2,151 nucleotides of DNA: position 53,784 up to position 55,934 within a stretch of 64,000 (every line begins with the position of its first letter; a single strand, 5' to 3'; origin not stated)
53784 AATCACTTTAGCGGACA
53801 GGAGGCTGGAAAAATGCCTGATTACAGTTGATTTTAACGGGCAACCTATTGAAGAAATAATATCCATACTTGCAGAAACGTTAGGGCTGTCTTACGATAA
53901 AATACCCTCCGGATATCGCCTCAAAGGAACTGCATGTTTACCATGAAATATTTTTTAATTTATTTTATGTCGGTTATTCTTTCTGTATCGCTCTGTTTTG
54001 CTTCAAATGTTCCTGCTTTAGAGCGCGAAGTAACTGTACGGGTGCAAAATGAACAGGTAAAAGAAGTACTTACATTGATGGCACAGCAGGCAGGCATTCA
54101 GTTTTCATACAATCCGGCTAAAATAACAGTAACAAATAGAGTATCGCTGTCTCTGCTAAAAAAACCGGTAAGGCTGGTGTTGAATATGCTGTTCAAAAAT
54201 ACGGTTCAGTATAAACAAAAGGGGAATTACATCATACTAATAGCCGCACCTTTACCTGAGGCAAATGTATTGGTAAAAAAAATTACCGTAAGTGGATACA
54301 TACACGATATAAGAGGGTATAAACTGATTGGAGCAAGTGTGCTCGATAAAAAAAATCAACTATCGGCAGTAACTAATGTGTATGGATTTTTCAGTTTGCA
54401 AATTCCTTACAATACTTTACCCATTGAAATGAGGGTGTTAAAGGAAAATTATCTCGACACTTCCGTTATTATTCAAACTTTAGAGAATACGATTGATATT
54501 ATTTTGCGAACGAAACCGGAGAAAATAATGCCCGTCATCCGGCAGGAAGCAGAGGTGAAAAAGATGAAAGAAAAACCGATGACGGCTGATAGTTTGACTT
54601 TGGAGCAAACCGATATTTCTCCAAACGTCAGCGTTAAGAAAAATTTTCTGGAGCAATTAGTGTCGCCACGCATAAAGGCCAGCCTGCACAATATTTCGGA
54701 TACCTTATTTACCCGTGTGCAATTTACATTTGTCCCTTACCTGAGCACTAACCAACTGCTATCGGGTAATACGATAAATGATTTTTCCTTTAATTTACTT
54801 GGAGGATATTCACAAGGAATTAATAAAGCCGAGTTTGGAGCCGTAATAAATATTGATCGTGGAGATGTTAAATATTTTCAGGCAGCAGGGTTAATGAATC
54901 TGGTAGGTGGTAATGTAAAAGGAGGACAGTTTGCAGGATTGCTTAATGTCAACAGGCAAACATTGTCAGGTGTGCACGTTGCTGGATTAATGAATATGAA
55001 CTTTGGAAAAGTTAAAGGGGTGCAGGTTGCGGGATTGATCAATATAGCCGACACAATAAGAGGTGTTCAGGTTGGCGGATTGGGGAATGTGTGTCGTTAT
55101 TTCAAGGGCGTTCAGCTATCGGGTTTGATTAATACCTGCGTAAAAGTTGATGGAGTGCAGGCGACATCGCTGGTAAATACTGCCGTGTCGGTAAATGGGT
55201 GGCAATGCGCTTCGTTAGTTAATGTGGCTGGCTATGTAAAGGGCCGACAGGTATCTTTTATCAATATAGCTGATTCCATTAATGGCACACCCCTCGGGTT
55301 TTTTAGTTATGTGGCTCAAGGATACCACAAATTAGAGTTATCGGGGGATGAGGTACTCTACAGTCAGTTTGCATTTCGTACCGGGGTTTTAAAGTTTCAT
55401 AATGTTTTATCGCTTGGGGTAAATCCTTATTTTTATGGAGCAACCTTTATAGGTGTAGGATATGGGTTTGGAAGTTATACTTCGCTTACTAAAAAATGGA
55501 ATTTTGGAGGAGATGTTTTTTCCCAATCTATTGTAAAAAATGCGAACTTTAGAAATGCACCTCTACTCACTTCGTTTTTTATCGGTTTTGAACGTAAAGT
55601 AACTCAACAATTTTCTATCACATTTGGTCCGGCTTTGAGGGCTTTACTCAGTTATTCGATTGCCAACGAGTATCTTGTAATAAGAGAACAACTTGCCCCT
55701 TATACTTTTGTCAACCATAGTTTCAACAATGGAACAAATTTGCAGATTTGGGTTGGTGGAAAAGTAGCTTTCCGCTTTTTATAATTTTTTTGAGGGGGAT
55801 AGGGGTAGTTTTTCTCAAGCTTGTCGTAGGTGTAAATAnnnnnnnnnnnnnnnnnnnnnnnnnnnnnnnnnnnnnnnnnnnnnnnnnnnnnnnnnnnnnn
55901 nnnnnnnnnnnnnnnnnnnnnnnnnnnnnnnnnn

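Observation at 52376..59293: ECF sigma / FecR locus whose STN signalling domain sits on a repeat protein instead of the TonB-dependent transducer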

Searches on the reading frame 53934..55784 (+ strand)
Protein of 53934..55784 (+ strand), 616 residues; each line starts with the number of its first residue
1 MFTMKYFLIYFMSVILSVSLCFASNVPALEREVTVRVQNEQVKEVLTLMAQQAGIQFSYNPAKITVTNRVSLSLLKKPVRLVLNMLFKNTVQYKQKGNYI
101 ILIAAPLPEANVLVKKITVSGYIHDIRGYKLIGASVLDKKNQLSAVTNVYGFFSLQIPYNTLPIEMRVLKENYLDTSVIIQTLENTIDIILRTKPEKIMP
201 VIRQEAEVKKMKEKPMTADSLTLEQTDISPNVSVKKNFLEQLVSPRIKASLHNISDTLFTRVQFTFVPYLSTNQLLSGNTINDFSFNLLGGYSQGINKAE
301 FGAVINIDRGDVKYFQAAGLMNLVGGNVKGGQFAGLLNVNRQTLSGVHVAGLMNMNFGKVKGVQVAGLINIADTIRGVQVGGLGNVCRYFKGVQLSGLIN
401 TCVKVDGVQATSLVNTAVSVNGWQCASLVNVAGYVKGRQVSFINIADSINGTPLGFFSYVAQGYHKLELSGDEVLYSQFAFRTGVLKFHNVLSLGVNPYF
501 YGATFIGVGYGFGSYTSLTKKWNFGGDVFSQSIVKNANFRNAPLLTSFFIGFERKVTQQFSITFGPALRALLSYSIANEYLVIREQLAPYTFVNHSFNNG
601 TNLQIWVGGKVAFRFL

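Call 3: search_protein_families(library=pfam, proteins=[window:53934-55784:+], max_evalue=1)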
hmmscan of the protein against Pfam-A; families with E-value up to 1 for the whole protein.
window:53934-55784:+ (616 aa): 4 families
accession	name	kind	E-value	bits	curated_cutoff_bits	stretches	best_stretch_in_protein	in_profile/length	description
PF07660.19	STN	-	2.2e-06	27.8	28.4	2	55-104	1-51/52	Secretin and TonB N terminus short domain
PF13715.12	CarbopepD_reg_2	-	2.4e-05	24.7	32.2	1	119-195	1-78/88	CarboxypepD_reg-like domain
PF16344.10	FecR_C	-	0.068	13.6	24.4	0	38-101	5-69/70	FecR, C-terminal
PF13576.12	Pentapeptide_3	-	0.25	12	27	0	521-542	14-36/48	Pentapeptide repeats (9 copies)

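Call 4: search_protein_families(library=ncbifam, proteins=[window:53934-55784:+], max_evalue=1)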
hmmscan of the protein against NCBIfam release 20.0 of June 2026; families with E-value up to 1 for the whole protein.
window:53934-55784:+ (616 aa): 1 family
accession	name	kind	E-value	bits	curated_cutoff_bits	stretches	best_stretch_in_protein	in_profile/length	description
TIGR04056.1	OMP_RagA_SusC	subfamily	0.00021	19.7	368.25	1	117-161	1-45/981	SusC/RagA family TonB-linked outer membrane protein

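Call 5: find_homologous_proteins(query=window:53934-55784:+)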
Query window:53934-55784:+ (616 aa): 594 proteins with E <= 0.001 among 8000 candidates; the best 120 are listed.
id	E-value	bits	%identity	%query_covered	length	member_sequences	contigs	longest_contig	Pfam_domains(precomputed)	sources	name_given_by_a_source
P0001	0.0e+0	1336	99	100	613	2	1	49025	PF07660.20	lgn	-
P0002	0.0e+0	1064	77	100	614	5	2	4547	PF13715.13,PF07660.20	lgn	-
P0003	0.0e+0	1052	77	100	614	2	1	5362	PF07660.20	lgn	-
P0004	2.1e-190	653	53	96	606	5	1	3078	PF13715.13,PF07660.20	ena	-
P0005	2.1e-190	653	52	96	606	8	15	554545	PF13715.13,PF07660.20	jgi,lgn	jgi:hypothetical protein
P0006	1.1e-189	650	52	96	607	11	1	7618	PF13715.13,PF07660.20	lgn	-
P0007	1.3e-189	650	52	96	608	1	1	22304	PF13715.13,PF07660.20,PF13620.13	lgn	-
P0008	2.1e-178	613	51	96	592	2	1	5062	PF07660.20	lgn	-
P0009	3.3e-163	563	41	99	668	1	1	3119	PF13715.13,PF07660.20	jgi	jgi:hypothetical protein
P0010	7.5e-158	545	40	96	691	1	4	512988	PF13715.13,PF07660.20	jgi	jgi:hypothetical protein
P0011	2.1e-157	544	40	96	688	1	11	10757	PF13715.13,PF13620.13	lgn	-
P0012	5.4e-157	542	40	100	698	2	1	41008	PF13715.13,PF07660.20,PF13620.13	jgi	jgi:hypothetical protein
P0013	9.9e-154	531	41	99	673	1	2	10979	PF13715.13,PF07660.20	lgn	-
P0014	2.0e-153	530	38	99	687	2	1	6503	-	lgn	-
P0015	7.9e-149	515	39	100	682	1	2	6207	PF07660.20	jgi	jgi:hypothetical protein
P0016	1.4e-148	514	38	100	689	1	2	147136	PF13715.13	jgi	jgi:hypothetical protein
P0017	2.1e-146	507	39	100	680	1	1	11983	PF07660.20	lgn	-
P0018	8.5e-146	505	38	98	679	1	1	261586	PF07660.20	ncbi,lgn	-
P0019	1.8e-145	504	36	96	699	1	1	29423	PF13715.13,PF07660.20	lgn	-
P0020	8.1e-145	502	39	99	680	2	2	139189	PF07660.20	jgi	jgi:hypothetical protein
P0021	9.5e-145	502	39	100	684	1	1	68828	PF13715.13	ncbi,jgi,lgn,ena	jgi:hypothetical protein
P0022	1.2e-144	501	38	100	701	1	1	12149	PF13715.13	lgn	-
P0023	1.6e-144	501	38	98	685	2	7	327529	PF07660.20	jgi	jgi:hypothetical protein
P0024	1.1e-142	495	38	99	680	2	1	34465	PF07660.20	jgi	jgi:hypothetical protein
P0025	4.3e-139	483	37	98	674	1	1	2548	PF13715.13,PF07660.20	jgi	jgi:hypothetical protein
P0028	1.5e-134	468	35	96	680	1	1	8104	PF13715.13,PF07660.20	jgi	jgi:hypothetical protein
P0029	8.4e-133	462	38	98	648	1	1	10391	PF13715.13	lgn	-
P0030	1.1e-132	462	37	100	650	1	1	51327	PF13715.13,PF07660.20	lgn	-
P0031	8.5e-132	459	37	98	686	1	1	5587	PF13715.13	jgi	jgi:hypothetical protein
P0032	5.5e-131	456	37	100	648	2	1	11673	PF13715.13,PF07660.20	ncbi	ncbi:MAG: hypothetical protein V4651_07380 [Bacteroidota bacterium]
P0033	6.1e-130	453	38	100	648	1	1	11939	PF07660.20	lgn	-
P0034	1.1e-128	449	36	96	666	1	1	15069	PF13715.13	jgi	jgi:hypothetical protein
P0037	2.3e-123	431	38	98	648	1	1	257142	PF13715.13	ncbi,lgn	ncbi:MAG: hypothetical protein V4590_05100 [Bacteroidota bacterium]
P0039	9.8e-123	429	37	100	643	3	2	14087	PF13715.13,PF07660.20,PF13620.13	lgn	-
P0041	3.3e-121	424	37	99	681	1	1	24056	PF07660.20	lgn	-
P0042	1.0e-119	419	39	100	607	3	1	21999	PF13715.13,PF07660.20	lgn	-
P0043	9.8e-118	413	33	100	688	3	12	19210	PF13715.13,PF07660.20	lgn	-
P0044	2.0e-117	412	34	96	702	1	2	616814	-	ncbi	-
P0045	7.1e-117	410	34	99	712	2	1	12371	PF07660.20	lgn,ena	-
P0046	1.0e-116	409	40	99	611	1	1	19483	PF13715.13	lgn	-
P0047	1.6e-116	409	39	100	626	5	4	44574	PF13715.13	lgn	-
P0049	4.8e-116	407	38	100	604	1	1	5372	PF13715.13,PF07660.20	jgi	jgi:hypothetical protein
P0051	1.3e-114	402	39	99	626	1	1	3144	PF13715.13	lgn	-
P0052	6.3e-113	397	38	99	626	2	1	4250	PF13715.13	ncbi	-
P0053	3.6e-111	391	36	99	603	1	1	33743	PF13715.13,PF07660.20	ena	-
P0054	3.8e-111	391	35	99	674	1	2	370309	PF13715.13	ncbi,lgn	-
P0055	4.5e-111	391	36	100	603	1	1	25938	PF13715.13,PF07660.20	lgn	-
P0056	4.8e-111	391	37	96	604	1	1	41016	PF13715.13,PF07660.20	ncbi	ncbi:MAG: STN and carboxypeptidase regulatory-like domain-containing protein [Bacteroidota bacterium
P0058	3.8e-110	388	35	99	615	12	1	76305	PF13715.13,PF07660.20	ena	-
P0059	8.4e-110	386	39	99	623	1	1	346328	PF16344.11,PF13715.13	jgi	jgi:hypothetical protein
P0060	1.5e-109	386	36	97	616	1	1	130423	PF13715.13,PF07660.20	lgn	-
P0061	4.2e-109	384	35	99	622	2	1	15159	PF07660.20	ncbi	-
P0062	4.3e-109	384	36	99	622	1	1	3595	PF13715.13,PF07660.20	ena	-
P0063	7.5e-109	383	35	96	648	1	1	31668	PF13715.13,PF07660.20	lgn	-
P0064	1.0e-108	383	36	99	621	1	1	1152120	PF13715.13,PF07660.20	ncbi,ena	-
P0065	1.7e-108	382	35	96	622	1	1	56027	PF13715.13,PF07660.20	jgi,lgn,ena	-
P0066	1.9e-108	382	35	96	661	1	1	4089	PF13715.13,PF07660.20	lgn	-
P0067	1.9e-108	382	39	99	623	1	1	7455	PF16344.11,PF13715.13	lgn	-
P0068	2.0e-108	382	32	100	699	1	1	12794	PF07660.20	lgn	-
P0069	2.0e-108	382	37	98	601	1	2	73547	PF13715.13,PF07660.20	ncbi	ncbi:hypothetical protein BH11BAC2_BH11BAC2_11520 [soil metagenome]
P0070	3.7e-108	381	38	99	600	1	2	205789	PF13715.13,PF13620.13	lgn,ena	-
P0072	5.2e-108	380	37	98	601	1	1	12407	PF13715.13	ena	-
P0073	5.8e-108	380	36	96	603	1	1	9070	PF13715.13,PF07660.20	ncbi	ncbi:hypothetical protein BH11BAC1_BH11BAC1_17180 [soil metagenome]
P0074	7.9e-108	380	37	98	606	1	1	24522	PF13715.13,PF07660.20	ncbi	-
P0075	8.1e-108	380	36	97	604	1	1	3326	PF13715.13,PF07660.20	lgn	-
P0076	1.1e-107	379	33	100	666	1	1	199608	PF13715.13,PF07660.20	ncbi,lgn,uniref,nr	ncbi:STN and carboxypeptidase regulatory-like domain-containing protein [Chryseosolibacter indicus]|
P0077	1.4e-107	379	37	100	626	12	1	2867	PF13715.13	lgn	-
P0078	2.2e-107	378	37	99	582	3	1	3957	PF13715.13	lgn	-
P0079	5.6e-107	377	36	99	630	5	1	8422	PF13715.13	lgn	-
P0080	6.5e-107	377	39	96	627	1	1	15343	PF13715.13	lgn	-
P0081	1.0e-106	376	39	99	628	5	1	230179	PF13715.13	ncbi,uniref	ncbi:hypothetical protein [Fluviicola taffensis]|uniref:hypothetical protein n=1 Tax=Fluviicola taff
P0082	2.5e-106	375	37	98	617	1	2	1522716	PF13715.13,PF07660.20,PF13620.13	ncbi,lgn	ncbi:MAG: STN and carboxypeptidase regulatory-like domain-containing protein [Cytophagales bacterium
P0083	3.6e-106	374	36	98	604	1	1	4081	PF13715.13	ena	-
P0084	5.5e-106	374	35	99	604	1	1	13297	PF13715.13,PF07660.20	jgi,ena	-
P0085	6.2e-106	374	36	97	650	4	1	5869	PF13715.13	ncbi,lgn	ncbi:MAG: hypothetical protein RLN86_12885 [Cyclobacteriaceae bacterium]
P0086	1.1e-105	373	37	96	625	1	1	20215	PF13715.13,PF07660.20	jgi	jgi:hypothetical protein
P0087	1.4e-105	372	39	99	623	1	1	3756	PF16344.11,PF13715.13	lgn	-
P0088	1.7e-105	372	36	100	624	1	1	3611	PF13715.13,PF07660.20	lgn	-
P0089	2.1e-105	372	36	100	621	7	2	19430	PF13715.13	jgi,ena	-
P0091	5.2e-105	371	35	98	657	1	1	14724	PF13715.13,PF07660.20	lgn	-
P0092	6.8e-105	370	36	98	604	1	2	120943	PF13715.13,PF07660.20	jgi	jgi:hypothetical protein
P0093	1.0e-104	370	36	96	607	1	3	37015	PF13715.13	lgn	-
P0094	2.2e-104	369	38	100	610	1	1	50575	PF13715.13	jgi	jgi:hypothetical protein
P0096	4.6e-104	367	36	96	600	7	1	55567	PF13715.13,PF07660.20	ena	-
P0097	5.3e-104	367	37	99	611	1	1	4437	PF13715.13,PF07660.20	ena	-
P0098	8.2e-104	367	36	97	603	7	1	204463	PF13715.13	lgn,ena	-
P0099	1.1e-103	366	37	98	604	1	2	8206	PF13715.13,PF07660.20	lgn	-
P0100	1.6e-103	366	37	97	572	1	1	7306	PF13715.13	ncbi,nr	ncbi:MAG TPA: STN and carboxypeptidase regulatory-like domain-containing protein [Cyclobacteriaceae 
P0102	2.3e-103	365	34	99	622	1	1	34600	PF13715.13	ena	-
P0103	2.8e-103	365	37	100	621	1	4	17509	PF13715.13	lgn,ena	-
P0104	6.6e-103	364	37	100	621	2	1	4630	PF13715.13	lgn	-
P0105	7.6e-103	363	37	100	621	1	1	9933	PF13715.13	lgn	-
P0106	8.6e-103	363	37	100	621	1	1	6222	PF13715.13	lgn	-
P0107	9.9e-103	363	38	97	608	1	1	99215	PF13715.13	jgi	jgi:hypothetical protein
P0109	1.3e-102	363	36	98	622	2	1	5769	PF13715.13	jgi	jgi:hypothetical protein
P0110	1.6e-102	362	36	100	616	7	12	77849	PF13715.13,PF07660.20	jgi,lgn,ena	-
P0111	2.6e-102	362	35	99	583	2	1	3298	PF13715.13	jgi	jgi:hypothetical protein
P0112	2.8e-102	362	36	96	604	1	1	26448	PF13715.13,PF07660.20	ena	-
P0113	3.7e-102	361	36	100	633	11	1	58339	PF13715.13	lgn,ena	-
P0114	4.2e-102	361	35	97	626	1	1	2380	PF13715.13,PF07660.20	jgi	jgi:hypothetical protein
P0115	4.4e-102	361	35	99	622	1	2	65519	PF13715.13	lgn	-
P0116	5.4e-102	361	33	97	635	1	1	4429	PF13715.13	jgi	jgi:hypothetical protein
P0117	1.5e-101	359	37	97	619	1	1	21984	PF13715.13,PF07660.20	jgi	jgi:hypothetical protein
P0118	1.8e-101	359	37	96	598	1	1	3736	PF13715.13,PF07660.20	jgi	jgi:hypothetical protein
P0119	2.7e-101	358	35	98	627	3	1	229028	PF13715.13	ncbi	ncbi:MAG: hypothetical protein RH948_10190 [Cyclobacteriaceae bacterium]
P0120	5.2e-101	357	36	96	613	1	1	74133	PF13715.13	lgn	-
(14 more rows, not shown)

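Call 7: find_encoding_contigs(protein=P0076, flank=8000, max_places=2)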
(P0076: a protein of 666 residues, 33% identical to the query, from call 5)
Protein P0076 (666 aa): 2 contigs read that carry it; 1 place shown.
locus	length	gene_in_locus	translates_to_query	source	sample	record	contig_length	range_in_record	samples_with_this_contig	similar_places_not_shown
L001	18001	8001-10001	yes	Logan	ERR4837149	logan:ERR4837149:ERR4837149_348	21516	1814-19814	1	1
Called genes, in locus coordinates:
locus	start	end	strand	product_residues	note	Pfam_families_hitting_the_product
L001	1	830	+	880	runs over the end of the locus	?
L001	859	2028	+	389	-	PF19572:PorV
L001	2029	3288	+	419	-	PF00675:Peptidase_M16, PF05193:Peptidase_M16_C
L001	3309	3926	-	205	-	PF00702:Hydrolase, PF13419:HAD_2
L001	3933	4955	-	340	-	PF01075:Glyco_transf_9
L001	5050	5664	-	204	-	PF14063:DUF4254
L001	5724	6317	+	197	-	-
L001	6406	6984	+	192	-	PF07638:Sigma70_ECF, PF04542:Sigma70_r2, PF08281:Sigma70_r4_2, PF04545:Sigma70_r4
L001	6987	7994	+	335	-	PF04773:FecR, PF16344:FecR_C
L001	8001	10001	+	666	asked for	PF07660:STN (faint), PF13715:CarbopepD_reg_2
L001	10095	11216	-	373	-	PF00487:FA_desaturase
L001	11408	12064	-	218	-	PF02666:PS_Dcarbxylase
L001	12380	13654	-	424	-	PF02812:ELFV_dehydrog_N, PF00208:ELFV_dehydrog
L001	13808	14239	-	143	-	PF07681:DoxX, PF04173:DoxD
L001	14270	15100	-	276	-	PF01148:CTP_transf_1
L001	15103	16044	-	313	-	PF02517:Rce1-like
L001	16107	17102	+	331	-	PF01207:Dus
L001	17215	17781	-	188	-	-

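Call 8: find_encoding_contigs(protein=P0081, flank=8000, max_places=2)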
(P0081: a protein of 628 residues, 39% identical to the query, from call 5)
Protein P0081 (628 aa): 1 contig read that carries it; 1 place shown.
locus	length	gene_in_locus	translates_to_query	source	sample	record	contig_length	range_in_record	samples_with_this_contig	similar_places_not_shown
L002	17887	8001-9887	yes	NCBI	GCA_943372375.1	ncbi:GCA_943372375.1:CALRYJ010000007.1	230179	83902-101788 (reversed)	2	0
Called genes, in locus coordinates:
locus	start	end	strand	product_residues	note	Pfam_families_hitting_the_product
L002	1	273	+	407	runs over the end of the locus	-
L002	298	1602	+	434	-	PF04909:Amidohydro_2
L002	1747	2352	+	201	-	PF00440:TetR_N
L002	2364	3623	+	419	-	PF02321:OEP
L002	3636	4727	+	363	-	PF25917:BSH_RND, PF25954:Beta-barrel_RND_2 (faint), PF25876:HH_MFP_RND (faint), PF25881:HH_YBHG (weak), PF25963:Beta-barrel_AAEA (weak)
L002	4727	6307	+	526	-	PF00083:Sugar_tr, PF07690:MFS_1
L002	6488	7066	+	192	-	PF04545:Sigma70_r4 (faint), PF07638:Sigma70_ECF, PF04542:Sigma70_r2, PF08281:Sigma70_r4_2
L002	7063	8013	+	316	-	PF04773:FecR, PF16344:FecR_C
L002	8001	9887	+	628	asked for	PF13715:CarbopepD_reg_2 (faint)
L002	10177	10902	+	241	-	PF10988:DUF2807, PF13349:DUF4097 (faint)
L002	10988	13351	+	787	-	PF13620:CarboxypepD_reg, PF13715:CarbopepD_reg_2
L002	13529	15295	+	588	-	PF00664:ABC_membrane, PF02463:SMC_N (faint), PF00005:ABC_tran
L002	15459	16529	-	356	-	PF10127:RlaP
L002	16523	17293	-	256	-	PF10127:RlaP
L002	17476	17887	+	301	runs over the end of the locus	PF00226:DnaJ, PF01556:DnaJ_C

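Call 9: find_encoding_contigs(protein=P0082, flank=7000, max_places=1)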
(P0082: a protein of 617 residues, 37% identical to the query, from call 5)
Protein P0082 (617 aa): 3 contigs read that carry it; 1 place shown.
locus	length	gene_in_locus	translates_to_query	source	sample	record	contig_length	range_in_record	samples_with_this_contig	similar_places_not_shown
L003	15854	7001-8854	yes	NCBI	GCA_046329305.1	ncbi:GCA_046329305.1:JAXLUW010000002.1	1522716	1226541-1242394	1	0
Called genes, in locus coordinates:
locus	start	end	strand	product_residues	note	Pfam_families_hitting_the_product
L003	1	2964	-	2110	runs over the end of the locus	PF03534:SpvB, PF05593:RHS_repeat (faint), PF01839:FG-GAP (faint), PF13517:FG-GAP_3 (faint)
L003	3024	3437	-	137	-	PF18962:Por_Secre_tail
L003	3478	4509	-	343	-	-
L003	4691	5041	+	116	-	PF12844:HTH_19, PF13560:HTH_31 (weak), PF01381:HTH_3, PF13443:HTH_26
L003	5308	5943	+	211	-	PF07638:Sigma70_ECF, PF04542:Sigma70_r2, PF08281:Sigma70_r4_2, PF04545:Sigma70_r4, PF00196:GerE (faint)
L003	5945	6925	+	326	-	PF04773:FecR, PF16344:FecR_C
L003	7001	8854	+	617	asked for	PF07660:STN (faint), PF13620:CarboxypepD_reg (faint), PF13715:CarbopepD_reg_2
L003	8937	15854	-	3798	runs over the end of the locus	PF13585:CHU_C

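Call 10: find_encoding_contigs(protein=P0010, flank=7000, max_places=1)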
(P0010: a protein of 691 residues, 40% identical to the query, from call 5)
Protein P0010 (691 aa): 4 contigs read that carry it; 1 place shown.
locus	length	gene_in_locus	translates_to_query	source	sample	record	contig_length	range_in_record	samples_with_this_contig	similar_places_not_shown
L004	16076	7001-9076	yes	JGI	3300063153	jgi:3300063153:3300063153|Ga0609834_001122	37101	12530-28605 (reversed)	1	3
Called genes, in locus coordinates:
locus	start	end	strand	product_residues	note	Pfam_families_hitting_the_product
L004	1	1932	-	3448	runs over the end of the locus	PF14873:BNR_assoc_N, PF20009:GEVED, PF14873:BNR_assoc_N, PF20009:GEVED, PF14873:BNR_assoc_N, PF20009:GEVED, PF20009:GEVED, PF18962:Por_Secre_tail, +2 more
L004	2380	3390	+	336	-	PF02574:S-methyl_trans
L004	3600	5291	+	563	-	PF13520:AA_permease_2, PF00324:AA_permease, PF03845:Spore_permease (weak), PF13906:AA_permease_C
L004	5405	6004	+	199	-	PF07638:Sigma70_ECF (faint), PF04542:Sigma70_r2, PF08281:Sigma70_r4_2, PF04545:Sigma70_r4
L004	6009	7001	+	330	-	PF04773:FecR, PF16344:FecR_C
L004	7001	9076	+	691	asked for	PF07660:STN (faint), PF13715:CarbopepD_reg_2 (weak)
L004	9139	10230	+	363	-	PF18962:Por_Secre_tail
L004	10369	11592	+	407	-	-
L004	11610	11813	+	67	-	-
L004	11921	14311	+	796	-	PF13620:CarboxypepD_reg, PF13715:CarbopepD_reg_2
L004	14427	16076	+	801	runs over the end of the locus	PF13620:CarboxypepD_reg, PF13715:CarbopepD_reg_2, PF07715:Plug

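Call 11: find_encoding_contigs(protein=P0005, flank=7000, max_places=1)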
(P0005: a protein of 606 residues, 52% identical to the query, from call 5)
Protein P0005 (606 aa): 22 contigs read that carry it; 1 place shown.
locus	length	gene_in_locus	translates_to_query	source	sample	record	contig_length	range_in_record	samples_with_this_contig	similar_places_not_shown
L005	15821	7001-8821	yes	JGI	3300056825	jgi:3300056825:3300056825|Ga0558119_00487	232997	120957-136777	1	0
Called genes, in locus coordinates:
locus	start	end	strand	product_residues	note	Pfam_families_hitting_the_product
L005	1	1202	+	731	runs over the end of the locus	PF09371:Tex_N, PF22706:Tex_central_region, PF14639:YqgF, PF16921:Tex_YqgF, PF14635:HHH_7, PF12836:HHH_3, PF17674:HHH_9, PF00575:S1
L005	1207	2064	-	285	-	PF00271:Helicase_C, PF03880:DbpA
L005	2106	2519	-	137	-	PF04851:ResIII, PF00270:DEAD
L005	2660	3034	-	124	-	PF06491:Disulph_isomer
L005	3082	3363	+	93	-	PF05221:AdoHcyase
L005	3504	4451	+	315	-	PF05221:AdoHcyase, PF02826:2-Hacid_dh_C, PF00670:AdoHcyase_NAD, PF07991:KARI_N (weak)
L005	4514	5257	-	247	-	-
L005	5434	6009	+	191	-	PF07638:Sigma70_ECF (weak), PF04542:Sigma70_r2, PF08281:Sigma70_r4_2, PF04545:Sigma70_r4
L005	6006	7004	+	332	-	PF04773:FecR, PF16344:FecR_C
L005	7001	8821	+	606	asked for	PF07660:STN (weak), PF13715:CarbopepD_reg_2 (weak)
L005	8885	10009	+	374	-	-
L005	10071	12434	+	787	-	PF13620:CarboxypepD_reg, PF13715:CarbopepD_reg_2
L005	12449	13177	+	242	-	PF13367:PrsW-protease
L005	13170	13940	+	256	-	PF09674:DUF2400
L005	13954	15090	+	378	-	-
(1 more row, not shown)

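Call 12: find_encoding_contigs(protein=P0044, flank=7000, max_places=1)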
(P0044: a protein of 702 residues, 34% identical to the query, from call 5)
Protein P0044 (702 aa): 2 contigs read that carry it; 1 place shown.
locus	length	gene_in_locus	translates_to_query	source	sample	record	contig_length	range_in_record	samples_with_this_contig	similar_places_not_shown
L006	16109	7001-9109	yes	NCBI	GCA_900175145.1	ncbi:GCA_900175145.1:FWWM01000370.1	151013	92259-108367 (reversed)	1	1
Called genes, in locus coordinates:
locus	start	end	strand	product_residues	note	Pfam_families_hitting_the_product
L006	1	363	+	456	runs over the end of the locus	PF02589:LUD_dom, PF13187:Fer4_9 (faint), PF13746:Fer4_18 (faint), PF12838:Fer4_7 (weak), PF13183:Fer4_8, PF13237:Fer4_10 (faint)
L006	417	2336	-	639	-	PF04851:ResIII (weak), PF00270:DEAD, PF00271:Helicase_C, PF28538:Helicase_helical, PF03880:DbpA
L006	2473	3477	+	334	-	PF02574:S-methyl_trans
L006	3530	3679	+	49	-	PF12669:FeoB_associated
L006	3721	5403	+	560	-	PF13520:AA_permease_2, PF00324:AA_permease, PF03845:Spore_permease (weak), PF13906:AA_permease_C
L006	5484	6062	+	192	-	PF04542:Sigma70_r2, PF08281:Sigma70_r4_2, PF04545:Sigma70_r4 (weak)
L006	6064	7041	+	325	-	PF04773:FecR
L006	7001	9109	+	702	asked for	-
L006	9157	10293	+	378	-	-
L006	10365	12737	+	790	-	PF13620:CarboxypepD_reg, PF13715:CarbopepD_reg_2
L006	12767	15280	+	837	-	PF13620:CarboxypepD_reg, PF13715:CarbopepD_reg_2, PF07715:Plug (weak)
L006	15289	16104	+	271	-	PF14054:DUF4249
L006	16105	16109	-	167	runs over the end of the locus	PF14534:DUF4440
